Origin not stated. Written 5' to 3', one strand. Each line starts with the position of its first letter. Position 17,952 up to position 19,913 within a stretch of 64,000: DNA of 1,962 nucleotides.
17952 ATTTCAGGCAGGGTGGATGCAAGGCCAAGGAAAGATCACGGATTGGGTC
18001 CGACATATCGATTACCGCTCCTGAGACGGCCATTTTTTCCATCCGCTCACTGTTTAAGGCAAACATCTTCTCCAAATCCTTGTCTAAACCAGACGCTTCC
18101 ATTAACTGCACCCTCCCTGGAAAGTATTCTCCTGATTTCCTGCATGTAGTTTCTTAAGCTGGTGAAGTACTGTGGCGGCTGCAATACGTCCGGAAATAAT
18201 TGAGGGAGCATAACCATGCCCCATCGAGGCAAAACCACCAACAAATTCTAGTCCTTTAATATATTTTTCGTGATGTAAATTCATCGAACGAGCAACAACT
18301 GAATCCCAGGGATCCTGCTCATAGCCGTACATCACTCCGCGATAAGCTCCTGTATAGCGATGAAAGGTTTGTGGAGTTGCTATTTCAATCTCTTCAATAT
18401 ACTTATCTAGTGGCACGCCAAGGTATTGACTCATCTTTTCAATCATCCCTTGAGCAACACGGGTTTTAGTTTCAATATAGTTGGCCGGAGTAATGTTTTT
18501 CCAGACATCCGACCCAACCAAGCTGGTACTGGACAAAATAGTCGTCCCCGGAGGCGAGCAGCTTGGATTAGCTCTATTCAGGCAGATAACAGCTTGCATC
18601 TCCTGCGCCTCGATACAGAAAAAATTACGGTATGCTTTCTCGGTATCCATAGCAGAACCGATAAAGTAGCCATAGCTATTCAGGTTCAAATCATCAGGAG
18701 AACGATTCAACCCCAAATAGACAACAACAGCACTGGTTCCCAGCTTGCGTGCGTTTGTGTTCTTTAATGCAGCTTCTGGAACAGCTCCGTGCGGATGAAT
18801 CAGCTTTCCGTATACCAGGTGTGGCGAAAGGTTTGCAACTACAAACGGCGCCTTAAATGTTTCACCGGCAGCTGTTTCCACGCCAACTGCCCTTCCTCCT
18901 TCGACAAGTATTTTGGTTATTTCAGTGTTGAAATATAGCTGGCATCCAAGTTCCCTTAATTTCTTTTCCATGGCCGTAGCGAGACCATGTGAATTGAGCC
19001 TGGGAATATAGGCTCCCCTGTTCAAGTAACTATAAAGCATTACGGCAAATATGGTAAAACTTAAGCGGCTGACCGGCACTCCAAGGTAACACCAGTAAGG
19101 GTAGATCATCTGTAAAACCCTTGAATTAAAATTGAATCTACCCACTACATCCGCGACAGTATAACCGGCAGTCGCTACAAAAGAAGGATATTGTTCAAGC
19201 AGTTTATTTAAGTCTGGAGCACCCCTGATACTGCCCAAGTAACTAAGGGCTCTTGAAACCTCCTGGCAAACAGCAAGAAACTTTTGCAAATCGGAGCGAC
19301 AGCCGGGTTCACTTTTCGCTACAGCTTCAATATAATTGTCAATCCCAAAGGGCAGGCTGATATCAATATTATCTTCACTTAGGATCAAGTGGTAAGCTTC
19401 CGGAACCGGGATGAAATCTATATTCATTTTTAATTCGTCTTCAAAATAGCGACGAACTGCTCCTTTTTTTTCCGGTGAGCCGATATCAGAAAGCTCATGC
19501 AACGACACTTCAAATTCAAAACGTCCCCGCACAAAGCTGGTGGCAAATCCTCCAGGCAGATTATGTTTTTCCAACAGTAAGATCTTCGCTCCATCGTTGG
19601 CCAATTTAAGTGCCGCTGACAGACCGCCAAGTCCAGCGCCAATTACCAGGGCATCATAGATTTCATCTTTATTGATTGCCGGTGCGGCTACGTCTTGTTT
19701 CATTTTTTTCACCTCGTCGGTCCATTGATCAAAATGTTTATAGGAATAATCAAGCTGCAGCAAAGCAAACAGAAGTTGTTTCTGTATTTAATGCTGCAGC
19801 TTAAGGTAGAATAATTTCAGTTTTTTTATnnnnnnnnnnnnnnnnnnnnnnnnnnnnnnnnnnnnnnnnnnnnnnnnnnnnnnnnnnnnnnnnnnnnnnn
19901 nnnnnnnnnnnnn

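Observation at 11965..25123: Thirteen-gene beta-oxidation-like island built from 'eukaryote/archaeal-type' modules and lacking an acyl-CoA dehydrogenase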

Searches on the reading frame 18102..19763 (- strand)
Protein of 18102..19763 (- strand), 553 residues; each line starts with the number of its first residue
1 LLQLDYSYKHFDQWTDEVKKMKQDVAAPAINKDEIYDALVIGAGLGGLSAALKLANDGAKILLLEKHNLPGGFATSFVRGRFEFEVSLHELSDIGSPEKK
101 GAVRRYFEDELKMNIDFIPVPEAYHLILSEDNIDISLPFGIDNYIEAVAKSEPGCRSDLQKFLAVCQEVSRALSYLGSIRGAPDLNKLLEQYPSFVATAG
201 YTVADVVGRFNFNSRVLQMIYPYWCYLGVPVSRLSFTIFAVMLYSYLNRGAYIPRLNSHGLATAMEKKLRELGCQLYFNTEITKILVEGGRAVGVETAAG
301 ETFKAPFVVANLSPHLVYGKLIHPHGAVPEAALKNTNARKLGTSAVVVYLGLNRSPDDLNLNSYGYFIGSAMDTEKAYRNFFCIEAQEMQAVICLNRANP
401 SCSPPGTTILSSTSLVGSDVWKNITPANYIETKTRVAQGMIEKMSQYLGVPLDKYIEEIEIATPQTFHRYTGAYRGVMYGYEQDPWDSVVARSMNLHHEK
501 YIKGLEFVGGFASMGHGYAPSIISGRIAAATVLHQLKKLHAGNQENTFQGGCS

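Call 3: search_protein_families(library=pfam, proteins=[window:18102-19763:-])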
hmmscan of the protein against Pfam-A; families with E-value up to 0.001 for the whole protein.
window:18102-19763:- (553 aa): 11 families
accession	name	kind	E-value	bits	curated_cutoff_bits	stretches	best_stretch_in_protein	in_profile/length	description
PF01593.30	Amino_oxidase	-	1.6e-15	57.8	19.8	1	45-533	1-443/443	Flavin containing amine oxidoreductase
PF01266.30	DAO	-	1.2e-14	55.1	27.9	2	37-78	1-41/353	FAD dependent oxidoreductase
PF13450.12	NAD_binding_8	-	3.6e-11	43.6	21.9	1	40-94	1-55/68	NAD(P)-binding Rossmann-like domain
PF00890.30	FAD_binding_2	-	3.6e-11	43.4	20.4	1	37-80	1-43/414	FAD binding domain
PF12831.13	FAD_oxidored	-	3.8e-10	40.1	27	1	37-81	1-45/416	FAD dependent oxidoreductase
PF07992.20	Pyr_redox_2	-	1.8e-08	34.6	26.1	1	36-70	1-36/291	Pyridine nucleotide-disulphide oxidoreductase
PF01494.25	FAD_binding_3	-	2.1e-06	27.6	22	1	37-68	3-34/349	FAD binding domain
PF03486.20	HI0933_like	-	4.6e-06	26.7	50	0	37-71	2-36/244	HI0933-like protein Rossmann domain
PF01134.28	GIDA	-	4e-05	23.3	22.1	1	38-66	2-30/391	Glucose inhibited division protein A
PF00070.33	Pyr_redox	-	0.00024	22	22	0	261-297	42-79/82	Pyridine nucleotide-disulphide oxidoreductase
PF01946.23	Thi4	-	0.00075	19.2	26.2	0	36-72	18-55/235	Thi4 family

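Call 5: search_protein_families(library=ncbifam, proteins=[window:18102-19763:-], max_evalue=0.00001)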
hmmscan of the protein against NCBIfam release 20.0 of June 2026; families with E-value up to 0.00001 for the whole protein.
window:18102-19763:- (553 aa): 28 families (the best 25 are shown)
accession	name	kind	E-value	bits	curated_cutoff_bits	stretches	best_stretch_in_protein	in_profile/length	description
TIGR02734.1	crtI_fam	subfamily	2.4e-35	122.2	238.1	1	38-538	1-494/504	phytoene desaturase family protein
TIGR02730.1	carot_isom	equivalog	1.8e-33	116.1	586.9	1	36-530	1-486/493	carotenoid isomerase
NF045637.1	carotdesatCrtDProt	equivalog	1.8e-28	99.3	580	2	248-534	211-484/485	1-hydroxycarotenoid 3,4-desaturase CrtD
NF058655.1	CrtID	equivalog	1.5e-27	96.6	640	1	39-529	2-478/478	bifunctional phytoene desaturase/3,4-desaturase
NF042421.1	hydcarot_desat_CrtD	equivalog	9e-25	87.1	500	1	37-531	3-482/487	1-hydroxycarotenoid 3,4-desaturase CrtD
TIGR02733.1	desat_CrtD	equivalog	2.1e-24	86.1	549.7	2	261-519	234-475/492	C-3',4' desaturase CrtD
NF045689.1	BCarotKetCrtO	equivalog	1.9e-16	59.7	1000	2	226-325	210-310/563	beta-carotene ketolase CrtO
TIGR03467.1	HpnE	equivalog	3.6e-10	39.8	283.05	1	39-82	2-45/430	hydroxysqualene dehydroxylase HpnE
NF005560.0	PRK07233.1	equivalog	1.4e-09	37.4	252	1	39-86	4-51/435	hypothetical protein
NF050086.1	pipecolate_AmaA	exception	1.6e-08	33.7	600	1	22-73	12-63/425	L-pipecolate oxidase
NF009477.0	PRK12843.1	equivalog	1.9e-08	33.2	758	1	28-74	9-55/578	FAD-dependent oxidoreductase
TIGR02032.1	GG-red-SF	subfamily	8.8e-08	32.2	158.8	1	36-71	1-36/297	geranylgeranyl reductase family protein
NF004789.0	PRK06134.1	subfamily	1.6e-07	30.3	747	1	29-80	6-56/581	FAD-dependent oxidoreductase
NF005882.1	PRK07843.1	equivalog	2.4e-07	29.6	788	0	36-74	2-40/547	3-oxosteroid 1-dehydrogenase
NF009478.0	PRK12844.1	equivalog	2.7e-07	29.3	789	0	31-73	4-46/559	3-ketosteroid-delta-1-dehydrogenase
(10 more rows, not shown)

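Call 8: find_homologous_proteins(query=window:18102-19763:-, max_evalue=1e-10)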
Query window:18102-19763:- (553 aa): 2190 proteins with E <= 1e-10 among 8000 candidates; the best 120 are listed.
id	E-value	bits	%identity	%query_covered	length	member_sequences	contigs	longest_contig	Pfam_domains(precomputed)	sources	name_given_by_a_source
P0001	0.0e+0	1213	100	96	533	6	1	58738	PF01266.31,PF01593.31,PF13450.13,PF00890.31,PF07992.21,PF03486.21,PF01494.26,PF12831.14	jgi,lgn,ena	-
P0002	0.0e+0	1059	88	94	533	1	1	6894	PF01266.31,PF01593.31,PF13450.13,PF00890.31,PF07992.21,PF00070.34,PF03486.21,PF01134.29,PF01494.26,PF12831.14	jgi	jgi:phytoene dehydrogenase-like protein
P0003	0.0e+0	1058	85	96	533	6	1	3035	PF01266.31,PF01593.31,PF13450.13,PF00890.31,PF07992.21,PF00070.34,PF03486.21,PF01134.29,PF01494.26,PF12831.14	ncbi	-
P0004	0.0e+0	1037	84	96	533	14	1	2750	PF01266.31,PF01593.31,PF13450.13,PF00890.31,PF07992.21,PF03486.21,PF01134.29,PF01494.26,PF12831.14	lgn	-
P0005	5.9e-282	954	79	93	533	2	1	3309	PF01266.31,PF01593.31,PF13450.13,PF00890.31,PF07992.21,PF01134.29,PF12831.14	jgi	jgi:phytoene dehydrogenase-like protein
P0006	3.8e-256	869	71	96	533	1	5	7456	PF01266.31,PF01593.31,PF13450.13,PF00890.31,PF07992.21,PF12831.14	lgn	-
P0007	9.1e-255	864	71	94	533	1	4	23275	PF01266.31,PF01593.31,PF13450.13,PF00890.31,PF07992.21,PF01134.29,PF12831.14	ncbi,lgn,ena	-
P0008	1.3e-254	864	69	95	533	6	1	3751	PF01946.24,PF01266.31,PF01593.31,PF13450.13,PF00890.31,PF07992.21,PF00070.34,PF03486.21,PF01134.29,PF01494.26,PF12831.14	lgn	-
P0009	1.8e-254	863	69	93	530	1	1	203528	PF01266.31,PF01593.31,PF13450.13,PF00890.31,PF07992.21,PF03486.21,PF01134.29,PF12831.14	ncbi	ncbi:MAG: NAD(P)/FAD-dependent oxidoreductase [Bacillota bacterium]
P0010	1.2e-253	861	70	94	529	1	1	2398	PF01266.31,PF01593.31,PF13450.13,PF00890.31,PF07992.21,PF01134.29,PF12831.14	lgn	-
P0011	1.6e-252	857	69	95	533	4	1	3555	PF01946.24,PF01266.31,PF01593.31,PF13450.13,PF00890.31,PF07992.21,PF00070.34,PF01134.29,PF01494.26,PF12831.14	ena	-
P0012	4.5e-250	849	71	94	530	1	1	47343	PF01266.31,PF01593.31,PF13450.13,PF00890.31,PF12831.14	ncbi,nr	ncbi:MAG: NAD(P)/FAD-dependent oxidoreductase [Bacillota bacterium]|nr:NAD(P)/FAD-dependent oxidored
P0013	5.4e-247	839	68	95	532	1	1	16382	PF01266.31,PF01593.31,PF13450.13,PF00890.31,PF07992.21,PF03486.21,PF12831.14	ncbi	-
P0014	2.8e-235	800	66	92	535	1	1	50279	PF01266.31,PF01593.31,PF13450.13,PF00890.31,PF07992.21,PF03486.21,PF01494.26,PF12831.14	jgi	jgi:phytoene dehydrogenase-like protein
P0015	5.6e-227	773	62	96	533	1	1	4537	PF01266.31,PF01593.31,PF13450.13,PF00890.31,PF07992.21,PF01134.29,PF12831.14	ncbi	-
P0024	9.6e-198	676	59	91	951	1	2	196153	PF01266.31,PF01593.31,PF13450.13,PF00890.31,PF00111.33,PF00175.27,PF00970.31,PF12831.14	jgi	jgi:prolycopene isomerase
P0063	8.6e-164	564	49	94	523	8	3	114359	PF01946.24,PF01266.31,PF01593.31,PF13450.13,PF00890.31,PF07992.21,PF03486.21,PF00996.25,PF01134.29,PF12831.14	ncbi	ncbi:MAG: phytoene desaturase family protein [Promethearchaeota archaeon]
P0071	2.2e-162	559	49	89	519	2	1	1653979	PF01266.31,PF01593.31,PF13450.13,PF00890.31,PF07992.21,PF03486.21,PF01134.29,PF12831.14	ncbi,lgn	ncbi:NAD(P)/FAD-dependent oxidoreductase [Spirochaetota bacterium]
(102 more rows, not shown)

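Call 9: find_encoding_contigs(protein=P0001, flank=10000, max_places=3)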
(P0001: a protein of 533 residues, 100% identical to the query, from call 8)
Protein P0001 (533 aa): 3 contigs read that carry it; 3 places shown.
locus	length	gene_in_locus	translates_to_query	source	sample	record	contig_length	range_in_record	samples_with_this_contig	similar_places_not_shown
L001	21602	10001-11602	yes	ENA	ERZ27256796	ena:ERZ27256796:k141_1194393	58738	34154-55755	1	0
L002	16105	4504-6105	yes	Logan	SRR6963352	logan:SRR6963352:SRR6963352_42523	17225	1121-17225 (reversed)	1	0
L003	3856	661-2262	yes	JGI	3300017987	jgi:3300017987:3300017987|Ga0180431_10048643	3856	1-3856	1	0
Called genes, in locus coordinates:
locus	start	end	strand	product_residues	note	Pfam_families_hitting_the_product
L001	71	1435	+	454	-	PF25145:NfeD1b_N, PF24961:NfeD_membrane, PF01957:NfeD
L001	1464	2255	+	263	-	PF01145:Band_7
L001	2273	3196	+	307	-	PF00781:DAGK_cat, PF19279:YegS_C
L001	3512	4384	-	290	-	PF13411:MerR_1, PF00376:MerR (weak), PF00440:TetR_N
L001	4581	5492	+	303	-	PF00106:adh_short, PF08659:KR, PF13561:adh_short_C2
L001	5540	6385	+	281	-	PF22622:MFE-2_hydrat-2_N, PF01575:MaoC_dehydratas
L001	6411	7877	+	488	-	PF08541:ACP_syn_III_C (faint), PF12172:zf-ChsH2 (weak), PF01796:OB_ChsH2_C (weak)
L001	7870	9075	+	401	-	PF00108:Thiolase_N, PF00109:ketoacyl-synt (faint), PF22691:Thiolase_C_1, PF02803:Thiolase_C (weak)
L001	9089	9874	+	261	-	PF00378:ECH_1, PF16113:ECH_2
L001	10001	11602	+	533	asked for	PF00890:FAD_binding_2 (weak), PF01266:DAO (weak), PF01494:FAD_binding_3 (faint), PF03486:HI0933_like (faint), PF12831:FAD_oxidored, PF01593:Amino_oxidase, PF13450:NAD_binding_8, PF01266:DAO (weak), +1 more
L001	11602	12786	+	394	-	PF00970:FAD_binding_6, PF00175:NAD_binding_1, PF00111:Fer2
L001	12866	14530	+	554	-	PF00501:AMP-binding, PF13193:AMP-binding_C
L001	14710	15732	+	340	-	PF01144:CoA_trans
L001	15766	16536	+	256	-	PF01144:CoA_trans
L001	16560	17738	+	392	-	PF00108:Thiolase_N, PF02803:Thiolase_C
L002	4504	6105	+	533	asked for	PF00890:FAD_binding_2 (weak), PF01266:DAO (weak), PF01494:FAD_binding_3 (faint), PF03486:HI0933_like (faint), PF12831:FAD_oxidored, PF01593:Amino_oxidase, PF13450:NAD_binding_8, PF01266:DAO (weak), +1 more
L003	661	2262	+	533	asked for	PF00890:FAD_binding_2 (weak), PF01266:DAO (weak), PF01494:FAD_binding_3 (faint), PF03486:HI0933_like (faint), PF12831:FAD_oxidored, PF01593:Amino_oxidase, PF13450:NAD_binding_8, PF01266:DAO (weak), +1 more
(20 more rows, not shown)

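Call 10: find_encoding_contigs(protein=P0009, flank=10000, max_places=2)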
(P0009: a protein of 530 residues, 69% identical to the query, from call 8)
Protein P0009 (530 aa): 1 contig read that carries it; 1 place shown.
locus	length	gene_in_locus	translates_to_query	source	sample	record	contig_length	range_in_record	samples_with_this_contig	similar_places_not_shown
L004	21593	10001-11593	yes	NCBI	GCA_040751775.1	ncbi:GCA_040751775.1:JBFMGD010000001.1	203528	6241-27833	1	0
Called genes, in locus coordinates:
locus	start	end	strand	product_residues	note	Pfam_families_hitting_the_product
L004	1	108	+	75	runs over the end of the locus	-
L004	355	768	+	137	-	PF01061:ABC2_membrane, PF12698:ABC2_membrane_3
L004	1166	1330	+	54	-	-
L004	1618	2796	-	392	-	PF00108:Thiolase_N, PF00109:ketoacyl-synt (faint), PF02803:Thiolase_C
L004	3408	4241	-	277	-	PF00376:MerR (weak), PF13411:MerR_1, PF00440:TetR_N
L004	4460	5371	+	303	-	PF00106:adh_short, PF08659:KR, PF13561:adh_short_C2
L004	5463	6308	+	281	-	PF22622:MFE-2_hydrat-2_N, PF13452:FAS1_DH_region (weak), PF01575:MaoC_dehydratas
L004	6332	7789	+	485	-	PF12172:zf-ChsH2 (faint)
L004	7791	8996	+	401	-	PF00108:Thiolase_N, PF22691:Thiolase_C_1, PF02803:Thiolase_C (weak)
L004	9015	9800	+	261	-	PF00378:ECH_1, PF16113:ECH_2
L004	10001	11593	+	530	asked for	PF00890:FAD_binding_2, PF01134:GIDA (faint), PF01266:DAO (weak), PF03486:HI0933_like (faint), PF07992:Pyr_redox_2 (faint), PF12831:FAD_oxidored, PF01593:Amino_oxidase, PF13450:NAD_binding_8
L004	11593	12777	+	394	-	PF00970:FAD_binding_6, PF00175:NAD_binding_1, PF00111:Fer2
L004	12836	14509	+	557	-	PF00501:AMP-binding, PF13193:AMP-binding_C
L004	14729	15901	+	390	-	PF14397:ATPgrasp_ST (faint), PF14398:ATPgrasp_YheCD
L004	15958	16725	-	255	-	PF03328:HpcH_HpaI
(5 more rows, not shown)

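Call 11: find_encoding_contigs(protein=P0024, flank=10000, max_places=2)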
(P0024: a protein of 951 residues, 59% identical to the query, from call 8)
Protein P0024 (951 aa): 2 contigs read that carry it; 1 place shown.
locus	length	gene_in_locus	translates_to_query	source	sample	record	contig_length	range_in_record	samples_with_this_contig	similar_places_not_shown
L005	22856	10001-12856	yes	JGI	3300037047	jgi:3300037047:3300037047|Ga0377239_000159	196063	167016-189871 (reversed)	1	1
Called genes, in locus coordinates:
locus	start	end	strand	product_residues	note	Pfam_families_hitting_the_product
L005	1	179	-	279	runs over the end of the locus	PF03544:TonB_C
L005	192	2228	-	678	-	PF07715:Plug, PF00593:TonB_dep_Rec_b-barrel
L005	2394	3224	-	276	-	PF02463:SMC_N, PF00005:ABC_tran, PF13304:AAA_21 (faint)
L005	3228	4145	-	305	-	PF01032:FecCD, PF00950:ABC-3 (weak)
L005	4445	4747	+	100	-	-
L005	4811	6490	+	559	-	PF00501:AMP-binding, PF13193:AMP-binding_C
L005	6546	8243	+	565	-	PF00501:AMP-binding, PF13193:AMP-binding_C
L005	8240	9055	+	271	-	PF00378:ECH_1, PF16113:ECH_2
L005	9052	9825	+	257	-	PF00149:Metallophos, PF12850:Metallophos_2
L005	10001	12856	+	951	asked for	PF00970:FAD_binding_6, PF00175:NAD_binding_1, PF00111:Fer2, PF00890:FAD_binding_2 (faint), PF01266:DAO (faint), PF12831:FAD_oxidored, PF13450:NAD_binding_8, PF01593:Amino_oxidase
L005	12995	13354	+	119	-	PF05015:HigB-like_toxin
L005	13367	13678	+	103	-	PF13560:HTH_31 (weak), PF01381:HTH_3, PF13443:HTH_26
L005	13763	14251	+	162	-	PF09848:SLFN-g3_helicase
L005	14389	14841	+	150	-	PF12675:DUF3795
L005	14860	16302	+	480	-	PF00939:Na_sulph_symp, PF03600:CitMHS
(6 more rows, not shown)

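Call 12: find_encoding_contigs(protein=P0063, flank=10000, max_places=2)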
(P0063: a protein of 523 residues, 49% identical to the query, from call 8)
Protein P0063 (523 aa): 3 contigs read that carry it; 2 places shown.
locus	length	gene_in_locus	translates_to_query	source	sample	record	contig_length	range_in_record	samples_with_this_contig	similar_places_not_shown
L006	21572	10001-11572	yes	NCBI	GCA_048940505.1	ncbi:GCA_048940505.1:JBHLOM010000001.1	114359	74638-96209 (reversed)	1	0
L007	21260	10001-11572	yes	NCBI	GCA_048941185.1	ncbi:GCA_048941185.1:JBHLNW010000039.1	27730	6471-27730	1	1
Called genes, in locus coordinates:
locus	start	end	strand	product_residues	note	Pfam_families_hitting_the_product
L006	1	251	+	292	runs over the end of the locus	PF04015:DUF362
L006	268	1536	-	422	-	PF01266:DAO (weak), PF01494:FAD_binding_3, PF01946:Thi4 (weak), PF03486:HI0933_like (faint), PF04820:Trp_halogenase (faint), PF05834:Lycopene_cycl (faint), PF07992:Pyr_redox_2 (weak), PF13450:NAD_binding_8 (weak), +1 more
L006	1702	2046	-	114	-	-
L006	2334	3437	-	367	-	PF05343:Peptidase_M42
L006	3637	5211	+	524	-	PF00884:Sulfatase (faint), PF01663:Phosphodiest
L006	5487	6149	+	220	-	PF01865:PhoU_div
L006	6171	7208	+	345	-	PF01384:PHO4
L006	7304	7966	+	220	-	PF01865:PhoU_div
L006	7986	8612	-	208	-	-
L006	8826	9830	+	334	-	PF04014:MazE_antitoxin, PF01895:PhoU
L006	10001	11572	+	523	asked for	PF00890:FAD_binding_2 (weak), PF00996:GDI (faint), PF01266:DAO (weak), PF01946:Thi4 (weak), PF07992:Pyr_redox_2 (weak), PF12831:FAD_oxidored, PF01593:Amino_oxidase, PF13450:NAD_binding_8, +2 more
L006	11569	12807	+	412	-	PF00970:FAD_binding_6, PF00175:NAD_binding_1, PF00111:Fer2 (weak)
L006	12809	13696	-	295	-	PF00753:Lactamase_B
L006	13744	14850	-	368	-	PF12838:Fer4_7, PF13237:Fer4_10 (weak), PF13187:Fer4_9, PF00037:Fer4 (weak)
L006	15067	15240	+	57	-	-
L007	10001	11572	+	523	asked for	PF00890:FAD_binding_2 (weak), PF00996:GDI (faint), PF01266:DAO (weak), PF01946:Thi4 (weak), PF07992:Pyr_redox_2 (weak), PF12831:FAD_oxidored, PF01593:Amino_oxidase, PF13450:NAD_binding_8, +2 more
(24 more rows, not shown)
